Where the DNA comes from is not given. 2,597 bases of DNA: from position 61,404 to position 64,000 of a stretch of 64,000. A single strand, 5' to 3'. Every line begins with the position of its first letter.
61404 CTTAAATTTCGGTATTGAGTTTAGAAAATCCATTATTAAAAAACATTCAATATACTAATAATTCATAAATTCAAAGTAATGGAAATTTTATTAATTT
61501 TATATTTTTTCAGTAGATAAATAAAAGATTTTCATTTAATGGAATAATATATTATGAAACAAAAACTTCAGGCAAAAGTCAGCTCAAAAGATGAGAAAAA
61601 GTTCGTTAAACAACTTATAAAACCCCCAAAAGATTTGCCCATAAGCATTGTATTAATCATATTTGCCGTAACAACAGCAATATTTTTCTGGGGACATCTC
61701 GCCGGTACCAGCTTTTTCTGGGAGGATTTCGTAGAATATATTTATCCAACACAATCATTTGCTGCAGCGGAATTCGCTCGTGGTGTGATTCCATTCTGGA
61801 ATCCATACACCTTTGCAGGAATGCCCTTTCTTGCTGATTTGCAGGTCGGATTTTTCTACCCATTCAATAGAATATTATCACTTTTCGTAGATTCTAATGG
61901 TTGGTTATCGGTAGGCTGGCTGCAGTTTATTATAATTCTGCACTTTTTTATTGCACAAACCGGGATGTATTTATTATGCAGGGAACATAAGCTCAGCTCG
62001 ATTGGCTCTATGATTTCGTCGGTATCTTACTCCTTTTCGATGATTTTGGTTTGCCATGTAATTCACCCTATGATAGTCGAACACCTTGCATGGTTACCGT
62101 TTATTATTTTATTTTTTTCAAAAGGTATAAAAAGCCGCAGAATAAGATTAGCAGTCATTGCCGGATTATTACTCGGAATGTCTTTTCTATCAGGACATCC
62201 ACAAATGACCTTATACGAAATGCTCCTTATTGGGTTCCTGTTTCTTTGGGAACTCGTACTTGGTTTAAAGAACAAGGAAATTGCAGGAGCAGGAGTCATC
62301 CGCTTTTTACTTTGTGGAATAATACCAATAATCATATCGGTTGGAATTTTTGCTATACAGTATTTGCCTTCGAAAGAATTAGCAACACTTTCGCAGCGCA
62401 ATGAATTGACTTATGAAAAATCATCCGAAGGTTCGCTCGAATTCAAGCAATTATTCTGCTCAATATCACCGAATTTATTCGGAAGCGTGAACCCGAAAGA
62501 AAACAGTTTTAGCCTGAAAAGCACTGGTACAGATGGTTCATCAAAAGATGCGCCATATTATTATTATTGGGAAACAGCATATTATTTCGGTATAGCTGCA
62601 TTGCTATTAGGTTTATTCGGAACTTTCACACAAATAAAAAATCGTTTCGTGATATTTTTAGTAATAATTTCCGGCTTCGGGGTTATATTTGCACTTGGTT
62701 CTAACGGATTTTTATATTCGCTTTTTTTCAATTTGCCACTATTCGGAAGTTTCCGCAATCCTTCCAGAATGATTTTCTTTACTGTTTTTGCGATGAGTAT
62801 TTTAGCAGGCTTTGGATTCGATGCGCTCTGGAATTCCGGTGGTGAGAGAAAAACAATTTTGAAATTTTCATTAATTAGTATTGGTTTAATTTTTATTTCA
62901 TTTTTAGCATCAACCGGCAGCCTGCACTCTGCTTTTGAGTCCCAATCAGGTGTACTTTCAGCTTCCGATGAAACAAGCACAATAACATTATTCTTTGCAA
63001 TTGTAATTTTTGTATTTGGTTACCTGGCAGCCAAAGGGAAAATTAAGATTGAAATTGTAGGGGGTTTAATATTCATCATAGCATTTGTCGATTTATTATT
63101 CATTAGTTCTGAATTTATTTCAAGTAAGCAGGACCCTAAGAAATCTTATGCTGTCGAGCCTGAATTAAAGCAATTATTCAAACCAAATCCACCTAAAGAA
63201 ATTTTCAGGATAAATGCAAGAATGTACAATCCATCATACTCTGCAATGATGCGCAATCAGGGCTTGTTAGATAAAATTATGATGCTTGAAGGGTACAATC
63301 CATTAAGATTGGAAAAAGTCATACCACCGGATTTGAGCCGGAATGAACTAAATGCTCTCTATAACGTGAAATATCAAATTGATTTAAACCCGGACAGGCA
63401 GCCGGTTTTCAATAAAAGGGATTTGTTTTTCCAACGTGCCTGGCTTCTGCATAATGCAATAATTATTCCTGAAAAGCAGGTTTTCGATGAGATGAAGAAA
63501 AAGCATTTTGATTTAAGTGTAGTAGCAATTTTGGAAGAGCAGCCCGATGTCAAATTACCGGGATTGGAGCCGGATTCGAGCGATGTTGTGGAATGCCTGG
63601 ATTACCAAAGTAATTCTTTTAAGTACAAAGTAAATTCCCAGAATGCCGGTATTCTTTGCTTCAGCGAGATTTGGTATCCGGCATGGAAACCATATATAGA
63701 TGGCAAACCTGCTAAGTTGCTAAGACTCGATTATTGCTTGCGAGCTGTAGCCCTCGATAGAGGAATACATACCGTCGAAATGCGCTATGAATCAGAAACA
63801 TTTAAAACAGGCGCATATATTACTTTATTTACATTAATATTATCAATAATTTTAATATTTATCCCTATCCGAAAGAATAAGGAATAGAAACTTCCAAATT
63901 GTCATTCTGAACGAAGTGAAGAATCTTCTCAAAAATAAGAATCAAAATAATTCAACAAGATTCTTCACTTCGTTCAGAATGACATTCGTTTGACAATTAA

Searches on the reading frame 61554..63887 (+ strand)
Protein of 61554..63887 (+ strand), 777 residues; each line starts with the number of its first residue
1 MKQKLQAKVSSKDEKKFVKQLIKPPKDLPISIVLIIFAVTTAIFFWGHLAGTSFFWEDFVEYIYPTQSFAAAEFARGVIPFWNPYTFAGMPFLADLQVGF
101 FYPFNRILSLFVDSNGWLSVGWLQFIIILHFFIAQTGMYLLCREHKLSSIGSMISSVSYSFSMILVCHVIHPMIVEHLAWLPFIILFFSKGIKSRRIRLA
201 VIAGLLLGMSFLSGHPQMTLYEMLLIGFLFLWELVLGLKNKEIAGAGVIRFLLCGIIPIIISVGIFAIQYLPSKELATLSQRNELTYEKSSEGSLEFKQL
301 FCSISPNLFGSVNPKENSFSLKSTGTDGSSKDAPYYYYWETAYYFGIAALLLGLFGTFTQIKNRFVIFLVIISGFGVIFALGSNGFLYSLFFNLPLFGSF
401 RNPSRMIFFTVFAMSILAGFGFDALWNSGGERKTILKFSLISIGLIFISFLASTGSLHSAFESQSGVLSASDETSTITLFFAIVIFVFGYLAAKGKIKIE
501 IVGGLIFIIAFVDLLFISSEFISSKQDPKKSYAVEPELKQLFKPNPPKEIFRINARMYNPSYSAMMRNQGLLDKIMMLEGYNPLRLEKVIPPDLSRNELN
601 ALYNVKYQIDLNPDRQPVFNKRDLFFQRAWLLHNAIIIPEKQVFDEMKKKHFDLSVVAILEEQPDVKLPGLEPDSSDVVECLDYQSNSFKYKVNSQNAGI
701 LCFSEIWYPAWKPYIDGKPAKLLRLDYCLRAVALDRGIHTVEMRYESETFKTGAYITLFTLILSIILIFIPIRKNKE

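Call 61: search_protein_families(library=pfam, proteins=[window:61554-63887:+], max_evalue=0.001)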
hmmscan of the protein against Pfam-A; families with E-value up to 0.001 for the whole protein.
window:61554-63887:+ (777 aa): 1 family
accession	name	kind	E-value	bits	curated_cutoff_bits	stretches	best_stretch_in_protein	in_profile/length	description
PF09586.16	YfhO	-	1.6e-08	33.9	28.5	1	682-757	759-835/835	Bacterial membrane protein YfhO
